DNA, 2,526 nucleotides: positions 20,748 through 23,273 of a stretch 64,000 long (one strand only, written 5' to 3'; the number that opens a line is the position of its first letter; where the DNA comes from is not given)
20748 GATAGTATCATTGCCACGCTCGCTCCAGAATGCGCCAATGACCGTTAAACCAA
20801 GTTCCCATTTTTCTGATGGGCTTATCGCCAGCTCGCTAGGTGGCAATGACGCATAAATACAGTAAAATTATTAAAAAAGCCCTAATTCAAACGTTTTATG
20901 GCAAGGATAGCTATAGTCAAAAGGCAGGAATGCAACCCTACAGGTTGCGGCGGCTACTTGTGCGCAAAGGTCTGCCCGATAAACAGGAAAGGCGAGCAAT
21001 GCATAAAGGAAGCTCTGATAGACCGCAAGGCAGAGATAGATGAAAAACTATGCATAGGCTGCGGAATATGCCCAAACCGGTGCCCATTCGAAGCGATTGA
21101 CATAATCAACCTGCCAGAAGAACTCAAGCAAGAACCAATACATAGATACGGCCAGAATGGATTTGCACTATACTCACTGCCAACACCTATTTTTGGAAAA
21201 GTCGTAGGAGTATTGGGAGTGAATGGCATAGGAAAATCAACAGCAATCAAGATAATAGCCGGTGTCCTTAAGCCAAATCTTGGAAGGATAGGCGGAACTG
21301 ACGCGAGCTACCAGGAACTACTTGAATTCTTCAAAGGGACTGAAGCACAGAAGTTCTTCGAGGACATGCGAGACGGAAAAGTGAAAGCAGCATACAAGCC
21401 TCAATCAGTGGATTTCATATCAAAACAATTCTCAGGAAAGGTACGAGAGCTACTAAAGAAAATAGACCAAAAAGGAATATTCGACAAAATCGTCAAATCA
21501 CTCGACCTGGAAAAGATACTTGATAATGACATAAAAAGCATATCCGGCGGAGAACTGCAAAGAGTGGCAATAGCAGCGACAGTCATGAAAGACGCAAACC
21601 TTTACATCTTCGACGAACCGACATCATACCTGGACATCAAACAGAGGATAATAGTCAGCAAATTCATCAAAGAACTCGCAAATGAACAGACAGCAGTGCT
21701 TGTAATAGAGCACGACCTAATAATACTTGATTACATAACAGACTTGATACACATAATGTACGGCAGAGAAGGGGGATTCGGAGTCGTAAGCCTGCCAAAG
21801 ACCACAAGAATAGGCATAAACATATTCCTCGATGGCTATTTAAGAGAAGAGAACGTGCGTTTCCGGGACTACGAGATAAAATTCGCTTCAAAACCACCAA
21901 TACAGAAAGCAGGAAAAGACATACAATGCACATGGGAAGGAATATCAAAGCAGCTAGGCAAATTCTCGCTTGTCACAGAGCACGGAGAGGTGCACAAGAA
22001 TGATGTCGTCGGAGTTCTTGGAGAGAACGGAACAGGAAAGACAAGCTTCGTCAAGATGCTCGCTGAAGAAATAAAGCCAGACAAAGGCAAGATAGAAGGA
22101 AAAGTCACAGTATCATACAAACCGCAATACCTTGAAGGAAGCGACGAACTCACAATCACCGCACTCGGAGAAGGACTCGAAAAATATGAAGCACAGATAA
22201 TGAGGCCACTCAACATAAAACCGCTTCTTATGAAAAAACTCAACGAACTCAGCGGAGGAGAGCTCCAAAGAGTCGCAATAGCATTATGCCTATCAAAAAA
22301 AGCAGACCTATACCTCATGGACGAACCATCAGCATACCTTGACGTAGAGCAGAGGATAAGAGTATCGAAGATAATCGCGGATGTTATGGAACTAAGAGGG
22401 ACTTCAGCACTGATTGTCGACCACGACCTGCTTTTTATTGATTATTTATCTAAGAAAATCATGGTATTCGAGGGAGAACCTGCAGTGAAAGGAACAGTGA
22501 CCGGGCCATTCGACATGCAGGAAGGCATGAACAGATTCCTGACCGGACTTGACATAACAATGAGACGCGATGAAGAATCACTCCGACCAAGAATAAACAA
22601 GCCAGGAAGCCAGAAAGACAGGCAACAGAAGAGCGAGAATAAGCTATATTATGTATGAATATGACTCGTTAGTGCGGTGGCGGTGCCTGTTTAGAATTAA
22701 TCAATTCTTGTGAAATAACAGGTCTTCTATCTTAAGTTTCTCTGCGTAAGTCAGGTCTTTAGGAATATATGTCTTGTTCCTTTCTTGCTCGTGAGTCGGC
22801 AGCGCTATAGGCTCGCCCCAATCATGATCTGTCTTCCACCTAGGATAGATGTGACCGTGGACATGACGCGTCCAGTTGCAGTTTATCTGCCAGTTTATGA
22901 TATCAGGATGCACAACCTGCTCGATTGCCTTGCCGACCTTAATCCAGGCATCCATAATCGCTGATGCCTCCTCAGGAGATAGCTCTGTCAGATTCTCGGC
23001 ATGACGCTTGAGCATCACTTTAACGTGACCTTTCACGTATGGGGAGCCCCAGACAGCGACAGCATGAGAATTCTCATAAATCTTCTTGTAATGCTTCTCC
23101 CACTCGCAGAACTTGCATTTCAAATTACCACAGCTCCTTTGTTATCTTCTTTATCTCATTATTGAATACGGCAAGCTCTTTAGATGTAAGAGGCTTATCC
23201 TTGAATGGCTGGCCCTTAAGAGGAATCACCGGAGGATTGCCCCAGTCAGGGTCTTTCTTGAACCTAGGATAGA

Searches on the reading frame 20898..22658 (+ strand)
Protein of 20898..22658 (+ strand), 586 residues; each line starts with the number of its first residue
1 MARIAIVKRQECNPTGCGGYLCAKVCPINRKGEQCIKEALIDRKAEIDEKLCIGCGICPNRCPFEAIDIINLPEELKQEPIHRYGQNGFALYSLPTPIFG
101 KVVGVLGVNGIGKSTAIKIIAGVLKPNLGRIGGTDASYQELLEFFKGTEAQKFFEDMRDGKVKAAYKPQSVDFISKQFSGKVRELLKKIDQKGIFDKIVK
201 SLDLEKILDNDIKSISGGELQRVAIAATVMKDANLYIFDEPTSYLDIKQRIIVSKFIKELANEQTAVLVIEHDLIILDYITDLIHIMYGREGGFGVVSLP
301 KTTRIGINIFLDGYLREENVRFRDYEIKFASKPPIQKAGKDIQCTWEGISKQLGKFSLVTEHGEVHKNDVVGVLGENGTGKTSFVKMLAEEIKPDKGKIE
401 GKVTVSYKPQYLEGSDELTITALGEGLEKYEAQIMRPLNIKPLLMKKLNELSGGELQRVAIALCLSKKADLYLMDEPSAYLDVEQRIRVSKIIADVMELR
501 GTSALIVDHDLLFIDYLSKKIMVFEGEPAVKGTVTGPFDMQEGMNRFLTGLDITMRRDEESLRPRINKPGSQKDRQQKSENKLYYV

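Call 21: search_protein_families(library=pfam, proteins=[window:20898-22658:+], max_evalue=0.001)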
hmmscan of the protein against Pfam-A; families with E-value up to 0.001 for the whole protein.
window:20898-22658:+ (586 aa): 8 families
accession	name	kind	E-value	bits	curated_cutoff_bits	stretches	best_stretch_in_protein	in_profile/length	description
PF00005.33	ABC_tran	-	3.5e-41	141.4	25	2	100-243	11-137/137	ABC transporter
PF02463.25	SMC_N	-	1e-12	48.4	40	2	99-278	23-203/220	RecF/RecN/SMC N terminal domain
PF13304.12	AAA_21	-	2.5e-06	28.2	27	0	103-148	2-56/304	AAA domain, putative AbiEii toxin, Type IV TA system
PF00004.35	AAA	-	2.2e-05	25.4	21.2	0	373-399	3-29/131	ATPase family associated with various cellular activities (AAA)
PF14697.11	Fer4_21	-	9.7e-05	22.9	35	1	45-73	1-29/59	4Fe-4S dicluster domain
PF00037.32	Fer4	-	0.0001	22.4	21.1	1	46-68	2-24/24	4Fe-4S binding domain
PF04068.21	Fer4_RLI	-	0.00014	22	23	1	3-33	2-34/35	Possible Fer4-like domain in RNase L inhibitor, RLI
PF13476.12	AAA_23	-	0.00063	20.9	27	0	102-213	21-126/201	AAA domain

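Call 36: find_homologous_proteins(query=window:20898-22658:+, max_evalue=1e-50)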
Query window:20898-22658:+ (586 aa): 8000 proteins with E <= 1e-50 among 8000 candidates; the best 120 are listed.
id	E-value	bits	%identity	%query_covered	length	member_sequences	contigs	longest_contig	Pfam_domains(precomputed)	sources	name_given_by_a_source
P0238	0.0e+0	1310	100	100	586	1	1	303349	PF00005.34,PF00004.36,PF02463.26,PF13304.13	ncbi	-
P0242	0.0e+0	1113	84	100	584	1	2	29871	PF00005.34,PF02463.26,PF13304.13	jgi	-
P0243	0.0e+0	1101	82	100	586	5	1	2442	PF14697.12,PF12837.13,PF00005.34,PF00037.33,PF02463.26,PF13304.13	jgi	jgi:ATP-binding cassette subfamily E protein 1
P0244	0.0e+0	1094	80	100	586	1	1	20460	PF00005.34,PF00004.36,PF02463.26,PF13304.13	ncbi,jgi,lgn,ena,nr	ncbi:MAG: ribosome biogenesis/translation initiation ATPase RLI [Nanoarchaeota archaeon]|nr:ribosome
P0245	0.0e+0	1089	79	100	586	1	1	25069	PF14697.12,PF12837.13,PF00005.34,PF00037.33,PF02463.26,PF13304.13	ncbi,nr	ncbi:ribosome biogenesis/translation initiation ATPase RLI [Candidatus Woesearchaeota archaeon]|nr:r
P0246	0.0e+0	1082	80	100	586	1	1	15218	PF12837.13,PF00005.34,PF00037.33,PF02463.26,PF13304.13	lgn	-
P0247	0.0e+0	1082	79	100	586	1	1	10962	PF14697.12,PF12837.13,PF00005.34,PF00037.33,PF02463.26,PF13304.13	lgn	-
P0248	0.0e+0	1080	79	100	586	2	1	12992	PF00005.34,PF02463.26,PF13304.13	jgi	jgi:ATP-binding cassette subfamily E protein 1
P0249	0.0e+0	1079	80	100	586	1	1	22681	PF14697.12,PF12837.13,PF00005.34,PF00037.33,PF02463.26,PF13304.13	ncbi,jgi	jgi:ATP-binding cassette subfamily E protein 1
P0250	0.0e+0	1078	81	100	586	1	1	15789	PF12837.13,PF00005.34,PF00037.33,PF02463.26,PF13304.13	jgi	jgi:ATP-binding cassette subfamily E protein 1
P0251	0.0e+0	1078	80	100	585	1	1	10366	PF00005.34,PF02463.26,PF13304.13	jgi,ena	-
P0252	0.0e+0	1076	79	100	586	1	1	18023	PF12837.13,PF00005.34,PF00037.33,PF02463.26,PF13304.13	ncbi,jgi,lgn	-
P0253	0.0e+0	1074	79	100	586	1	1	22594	PF00005.34,PF02463.26,PF13304.13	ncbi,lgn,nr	ncbi:ribosome biogenesis/translation initiation ATPase RLI [Candidatus Woesearchaeota archaeon]|nr:r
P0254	0.0e+0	1074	79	100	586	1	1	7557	PF12837.13,PF00005.34,PF00037.33,PF02463.26,PF13304.13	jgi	jgi:ATP-binding cassette, sub-family E, member 1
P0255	0.0e+0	1072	79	100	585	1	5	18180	PF14697.12,PF00005.34,PF00037.33,PF02463.26,PF13304.13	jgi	jgi:ATP-binding cassette subfamily E protein 1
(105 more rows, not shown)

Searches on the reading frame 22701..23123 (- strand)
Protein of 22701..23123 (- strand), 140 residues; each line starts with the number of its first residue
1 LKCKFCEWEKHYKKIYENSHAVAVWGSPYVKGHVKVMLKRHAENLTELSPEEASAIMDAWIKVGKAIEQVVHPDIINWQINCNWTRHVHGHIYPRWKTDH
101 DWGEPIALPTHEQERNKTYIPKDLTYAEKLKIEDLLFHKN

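Call 21: search_protein_families(library=pfam, proteins=[window:22701-23123:-], max_evalue=0.001)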
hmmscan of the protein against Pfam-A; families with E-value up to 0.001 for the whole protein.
window:22701-23123:- (140 aa): 1 family
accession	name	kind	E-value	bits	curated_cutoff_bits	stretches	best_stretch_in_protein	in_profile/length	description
PF01230.28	HIT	-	3.5e-11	44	21.5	1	9-95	3-95/98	HIT domain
